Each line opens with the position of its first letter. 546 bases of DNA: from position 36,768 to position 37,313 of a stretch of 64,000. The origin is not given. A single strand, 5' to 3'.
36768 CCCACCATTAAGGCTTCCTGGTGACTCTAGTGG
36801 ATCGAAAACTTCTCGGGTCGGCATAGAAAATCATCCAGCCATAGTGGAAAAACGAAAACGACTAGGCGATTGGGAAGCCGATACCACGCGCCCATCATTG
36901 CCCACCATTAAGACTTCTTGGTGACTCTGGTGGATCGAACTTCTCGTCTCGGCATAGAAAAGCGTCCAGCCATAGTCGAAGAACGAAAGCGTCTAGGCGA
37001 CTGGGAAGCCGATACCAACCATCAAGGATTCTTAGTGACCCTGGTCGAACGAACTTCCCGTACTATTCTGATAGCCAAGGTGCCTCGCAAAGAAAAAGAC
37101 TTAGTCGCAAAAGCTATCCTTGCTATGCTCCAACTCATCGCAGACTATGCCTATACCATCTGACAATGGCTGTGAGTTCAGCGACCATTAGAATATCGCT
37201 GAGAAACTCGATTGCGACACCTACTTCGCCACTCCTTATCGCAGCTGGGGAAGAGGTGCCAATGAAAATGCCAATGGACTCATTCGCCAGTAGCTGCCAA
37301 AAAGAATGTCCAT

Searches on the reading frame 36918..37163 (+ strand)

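Call 8: search_protein_families(library=pfam, proteins=[window:36918-37163:+], max_evalue=0.01)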
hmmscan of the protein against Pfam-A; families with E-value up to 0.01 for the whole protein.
window:36918-37163:+ (81 aa): 0 families

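Call 66: search_protein_families(library=ncbifam, proteins=[window:36918-37163:+], max_evalue=0.001)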
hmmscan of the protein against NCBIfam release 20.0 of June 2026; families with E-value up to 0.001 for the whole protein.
window:36918-37163:+ (81 aa): 1 family
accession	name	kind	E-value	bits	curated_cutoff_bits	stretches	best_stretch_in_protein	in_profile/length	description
NF033563.0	transpos_IS30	equivalog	4e-16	59.5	80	1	10-76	117-188/267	IS30 family transposase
